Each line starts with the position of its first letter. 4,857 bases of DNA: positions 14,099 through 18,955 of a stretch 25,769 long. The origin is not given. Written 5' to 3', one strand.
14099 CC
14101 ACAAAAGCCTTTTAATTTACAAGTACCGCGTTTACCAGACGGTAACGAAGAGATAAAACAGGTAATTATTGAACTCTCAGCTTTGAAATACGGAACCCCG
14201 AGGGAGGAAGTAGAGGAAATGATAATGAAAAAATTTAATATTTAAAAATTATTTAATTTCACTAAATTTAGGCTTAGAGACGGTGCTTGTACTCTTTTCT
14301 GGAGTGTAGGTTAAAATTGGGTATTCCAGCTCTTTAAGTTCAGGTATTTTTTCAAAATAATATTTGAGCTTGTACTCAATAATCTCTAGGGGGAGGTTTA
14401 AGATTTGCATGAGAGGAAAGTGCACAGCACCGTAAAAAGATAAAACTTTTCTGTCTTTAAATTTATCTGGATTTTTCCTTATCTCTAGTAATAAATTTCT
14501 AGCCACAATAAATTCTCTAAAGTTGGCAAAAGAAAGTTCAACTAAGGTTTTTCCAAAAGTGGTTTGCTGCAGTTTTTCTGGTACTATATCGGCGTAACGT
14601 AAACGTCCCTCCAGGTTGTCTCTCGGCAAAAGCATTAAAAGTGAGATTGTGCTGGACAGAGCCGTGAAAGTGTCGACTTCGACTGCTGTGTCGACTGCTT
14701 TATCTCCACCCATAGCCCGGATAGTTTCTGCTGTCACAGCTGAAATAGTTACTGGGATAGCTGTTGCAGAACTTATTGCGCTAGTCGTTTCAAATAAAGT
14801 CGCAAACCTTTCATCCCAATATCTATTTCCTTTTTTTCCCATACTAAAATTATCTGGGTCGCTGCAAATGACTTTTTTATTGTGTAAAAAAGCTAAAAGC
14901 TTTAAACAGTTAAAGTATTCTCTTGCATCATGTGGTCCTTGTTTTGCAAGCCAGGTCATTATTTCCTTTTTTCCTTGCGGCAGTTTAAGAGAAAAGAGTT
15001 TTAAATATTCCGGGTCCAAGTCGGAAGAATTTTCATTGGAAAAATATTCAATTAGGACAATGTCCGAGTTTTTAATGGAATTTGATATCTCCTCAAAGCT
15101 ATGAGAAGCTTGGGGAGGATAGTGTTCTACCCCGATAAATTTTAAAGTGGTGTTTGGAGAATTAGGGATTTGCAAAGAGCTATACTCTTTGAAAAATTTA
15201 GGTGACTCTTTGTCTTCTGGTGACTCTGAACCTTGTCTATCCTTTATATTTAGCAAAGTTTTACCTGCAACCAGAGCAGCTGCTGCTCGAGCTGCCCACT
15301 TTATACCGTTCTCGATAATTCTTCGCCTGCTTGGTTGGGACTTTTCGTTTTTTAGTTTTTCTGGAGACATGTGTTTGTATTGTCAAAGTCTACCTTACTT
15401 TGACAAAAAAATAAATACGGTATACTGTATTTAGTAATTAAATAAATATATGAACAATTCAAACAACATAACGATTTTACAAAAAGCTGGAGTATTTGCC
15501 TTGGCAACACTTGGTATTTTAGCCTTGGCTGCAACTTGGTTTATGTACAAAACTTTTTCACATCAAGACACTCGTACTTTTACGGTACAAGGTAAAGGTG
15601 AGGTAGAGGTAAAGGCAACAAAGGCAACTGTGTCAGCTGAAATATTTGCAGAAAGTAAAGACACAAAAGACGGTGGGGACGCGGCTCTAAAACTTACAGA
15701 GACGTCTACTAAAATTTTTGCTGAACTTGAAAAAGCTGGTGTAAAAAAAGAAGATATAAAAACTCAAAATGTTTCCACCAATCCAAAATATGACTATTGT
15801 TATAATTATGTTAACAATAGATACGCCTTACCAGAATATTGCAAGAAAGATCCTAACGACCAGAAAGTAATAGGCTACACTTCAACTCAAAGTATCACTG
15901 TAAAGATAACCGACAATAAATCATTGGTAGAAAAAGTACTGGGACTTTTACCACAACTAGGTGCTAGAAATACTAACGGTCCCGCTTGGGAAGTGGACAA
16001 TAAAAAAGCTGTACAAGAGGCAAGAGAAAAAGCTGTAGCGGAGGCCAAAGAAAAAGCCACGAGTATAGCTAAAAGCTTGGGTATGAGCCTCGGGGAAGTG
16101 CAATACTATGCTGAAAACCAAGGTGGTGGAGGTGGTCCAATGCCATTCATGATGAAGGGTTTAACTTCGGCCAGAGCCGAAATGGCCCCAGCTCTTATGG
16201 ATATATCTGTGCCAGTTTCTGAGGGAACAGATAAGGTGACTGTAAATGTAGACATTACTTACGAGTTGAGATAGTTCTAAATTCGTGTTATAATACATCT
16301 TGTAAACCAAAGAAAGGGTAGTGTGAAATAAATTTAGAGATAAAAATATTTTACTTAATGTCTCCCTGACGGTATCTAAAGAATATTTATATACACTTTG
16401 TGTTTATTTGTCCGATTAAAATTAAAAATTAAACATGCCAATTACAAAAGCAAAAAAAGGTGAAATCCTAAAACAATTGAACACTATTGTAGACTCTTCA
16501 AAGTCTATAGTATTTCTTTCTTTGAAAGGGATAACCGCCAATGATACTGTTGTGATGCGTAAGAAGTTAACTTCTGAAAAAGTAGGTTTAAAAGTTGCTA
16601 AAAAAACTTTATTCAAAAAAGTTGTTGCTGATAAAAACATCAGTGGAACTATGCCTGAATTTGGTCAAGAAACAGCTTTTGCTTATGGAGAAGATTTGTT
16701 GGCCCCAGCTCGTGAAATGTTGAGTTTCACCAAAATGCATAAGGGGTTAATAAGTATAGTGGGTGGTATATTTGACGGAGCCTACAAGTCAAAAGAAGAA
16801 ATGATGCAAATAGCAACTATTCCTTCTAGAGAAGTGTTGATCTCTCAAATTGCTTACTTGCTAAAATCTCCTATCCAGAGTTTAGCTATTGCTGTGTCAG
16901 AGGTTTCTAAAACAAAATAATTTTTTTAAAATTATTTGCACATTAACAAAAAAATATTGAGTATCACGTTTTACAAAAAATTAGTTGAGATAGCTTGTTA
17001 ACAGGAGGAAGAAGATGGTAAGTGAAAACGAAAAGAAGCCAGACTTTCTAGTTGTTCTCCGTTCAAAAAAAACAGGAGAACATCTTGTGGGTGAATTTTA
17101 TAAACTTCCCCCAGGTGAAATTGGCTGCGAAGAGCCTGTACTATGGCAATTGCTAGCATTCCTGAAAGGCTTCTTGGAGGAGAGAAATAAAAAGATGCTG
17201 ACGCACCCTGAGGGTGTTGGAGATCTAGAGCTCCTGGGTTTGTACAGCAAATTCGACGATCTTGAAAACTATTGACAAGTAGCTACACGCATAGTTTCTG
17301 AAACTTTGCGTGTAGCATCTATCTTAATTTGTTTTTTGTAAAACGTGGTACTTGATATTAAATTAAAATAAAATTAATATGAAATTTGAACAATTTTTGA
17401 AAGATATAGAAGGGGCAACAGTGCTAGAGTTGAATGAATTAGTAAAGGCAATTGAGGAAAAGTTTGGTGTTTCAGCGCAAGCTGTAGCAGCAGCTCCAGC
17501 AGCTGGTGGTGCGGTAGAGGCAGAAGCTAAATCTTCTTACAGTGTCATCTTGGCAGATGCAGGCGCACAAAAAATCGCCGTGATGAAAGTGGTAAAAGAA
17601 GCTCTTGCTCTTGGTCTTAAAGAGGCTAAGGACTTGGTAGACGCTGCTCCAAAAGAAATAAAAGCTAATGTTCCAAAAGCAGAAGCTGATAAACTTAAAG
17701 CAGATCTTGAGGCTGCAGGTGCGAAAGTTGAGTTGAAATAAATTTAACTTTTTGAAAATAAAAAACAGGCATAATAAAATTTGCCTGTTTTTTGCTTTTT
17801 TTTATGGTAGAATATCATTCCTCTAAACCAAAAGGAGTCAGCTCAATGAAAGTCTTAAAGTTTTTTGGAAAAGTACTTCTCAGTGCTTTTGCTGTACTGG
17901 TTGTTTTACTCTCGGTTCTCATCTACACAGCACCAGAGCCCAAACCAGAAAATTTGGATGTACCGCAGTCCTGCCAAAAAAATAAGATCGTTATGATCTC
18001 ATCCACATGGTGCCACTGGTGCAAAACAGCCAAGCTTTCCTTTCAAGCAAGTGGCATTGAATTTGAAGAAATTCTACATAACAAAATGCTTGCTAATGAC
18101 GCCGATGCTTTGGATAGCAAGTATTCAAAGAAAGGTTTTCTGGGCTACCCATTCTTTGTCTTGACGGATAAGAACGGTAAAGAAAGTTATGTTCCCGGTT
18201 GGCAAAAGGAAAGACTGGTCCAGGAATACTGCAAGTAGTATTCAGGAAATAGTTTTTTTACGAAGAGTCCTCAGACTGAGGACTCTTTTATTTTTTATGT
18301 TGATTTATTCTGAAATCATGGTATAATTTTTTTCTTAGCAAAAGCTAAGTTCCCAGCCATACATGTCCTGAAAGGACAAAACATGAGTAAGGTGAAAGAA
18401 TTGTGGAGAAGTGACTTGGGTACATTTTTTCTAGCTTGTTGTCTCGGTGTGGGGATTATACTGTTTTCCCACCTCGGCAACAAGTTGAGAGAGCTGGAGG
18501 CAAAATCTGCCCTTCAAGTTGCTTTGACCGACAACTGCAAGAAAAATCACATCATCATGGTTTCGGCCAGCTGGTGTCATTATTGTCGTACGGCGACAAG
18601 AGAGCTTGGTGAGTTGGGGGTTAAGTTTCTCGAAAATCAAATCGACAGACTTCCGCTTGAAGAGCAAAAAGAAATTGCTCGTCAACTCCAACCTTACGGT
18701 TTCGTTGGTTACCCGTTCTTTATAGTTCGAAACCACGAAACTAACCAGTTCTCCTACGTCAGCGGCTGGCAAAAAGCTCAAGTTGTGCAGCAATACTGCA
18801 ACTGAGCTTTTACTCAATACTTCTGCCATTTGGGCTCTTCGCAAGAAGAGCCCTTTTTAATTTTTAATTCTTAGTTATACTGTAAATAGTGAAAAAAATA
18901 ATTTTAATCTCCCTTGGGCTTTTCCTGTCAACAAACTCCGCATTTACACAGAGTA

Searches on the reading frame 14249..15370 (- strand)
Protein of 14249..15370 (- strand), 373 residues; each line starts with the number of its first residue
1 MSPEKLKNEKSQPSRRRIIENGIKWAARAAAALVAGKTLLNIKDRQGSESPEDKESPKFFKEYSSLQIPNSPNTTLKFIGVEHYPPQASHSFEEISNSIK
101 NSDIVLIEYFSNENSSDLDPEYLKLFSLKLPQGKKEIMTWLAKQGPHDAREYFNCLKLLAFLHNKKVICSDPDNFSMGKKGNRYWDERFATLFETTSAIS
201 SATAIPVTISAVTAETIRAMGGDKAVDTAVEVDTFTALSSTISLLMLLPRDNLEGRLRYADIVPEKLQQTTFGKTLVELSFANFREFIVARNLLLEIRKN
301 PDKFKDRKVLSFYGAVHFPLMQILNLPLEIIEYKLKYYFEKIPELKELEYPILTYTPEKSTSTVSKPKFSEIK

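Call 4: search_protein_families(library=pfam, proteins=[window:14249-15370:-], max_evalue=0.01)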
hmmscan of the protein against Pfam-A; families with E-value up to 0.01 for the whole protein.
window:14249-15370:- (373 aa): 0 families

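Call 5: search_protein_families(library=ncbifam, proteins=[window:14249-15370:-], max_evalue=0.01)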
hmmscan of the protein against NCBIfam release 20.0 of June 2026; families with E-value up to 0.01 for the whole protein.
window:14249-15370:- (373 aa): 0 families

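Call 30: search_protein_families(library=pfam, proteins=[window:14249-15370:-], max_evalue=5)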
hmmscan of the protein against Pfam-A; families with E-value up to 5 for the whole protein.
window:14249-15370:- (373 aa): 0 families

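Call 88: find_homologous_proteins(query=window:14249-15370:-, max_evalue=0.001)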
Query window:14249-15370:- (373 aa): 1 proteins with E <= 0.001 among 8000 candidates.
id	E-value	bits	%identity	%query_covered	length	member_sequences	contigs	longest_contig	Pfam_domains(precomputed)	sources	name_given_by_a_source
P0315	1.9e-243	825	100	100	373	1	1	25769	-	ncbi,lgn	-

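Call 89: search_protein_families(library=padloc, proteins=[window:14249-15370:-], max_evalue=0.01)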
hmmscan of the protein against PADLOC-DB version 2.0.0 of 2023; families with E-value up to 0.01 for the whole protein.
window:14249-15370:- (373 aa): 0 families

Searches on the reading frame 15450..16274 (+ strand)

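Call 4: search_protein_families(library=pfam, proteins=[window:15450-16274:+], max_evalue=0.01)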
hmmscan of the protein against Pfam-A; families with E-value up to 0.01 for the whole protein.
window:15450-16274:+ (274 aa): 1 family
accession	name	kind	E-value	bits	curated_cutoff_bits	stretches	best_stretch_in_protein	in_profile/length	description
PF04402.19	SIMPL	-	2.5e-40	139.4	25.2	1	45-271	2-205/205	Protein of unknown function (DUF541)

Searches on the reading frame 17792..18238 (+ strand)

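Call 4: search_protein_families(library=pfam, proteins=[window:17792-18238:+], max_evalue=0.01)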
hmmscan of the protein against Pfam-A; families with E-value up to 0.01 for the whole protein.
window:17792-18238:+ (148 aa): 2 families
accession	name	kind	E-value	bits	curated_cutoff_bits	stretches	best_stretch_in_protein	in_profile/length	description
PF00085.26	Thioredoxin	-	0.00038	20.9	23.5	1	62-144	18-99/103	Thioredoxin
PF00462.30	Glutaredoxin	-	0.0024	18.5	22.9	1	66-94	1-29/60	Glutaredoxin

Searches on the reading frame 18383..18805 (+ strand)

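Call 106: search_protein_families(library=pfam, proteins=[window:18383-18805:+], max_evalue=0.01)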
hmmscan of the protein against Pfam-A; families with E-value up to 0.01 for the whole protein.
window:18383-18805:+ (140 aa): 2 families
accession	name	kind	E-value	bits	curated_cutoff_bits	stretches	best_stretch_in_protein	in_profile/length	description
PF00462.30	Glutaredoxin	-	8.5e-05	23.1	22.9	1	58-107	2-47/60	Glutaredoxin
PF00085.26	Thioredoxin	-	0.00058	20.3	23.5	1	50-136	16-99/103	Thioredoxin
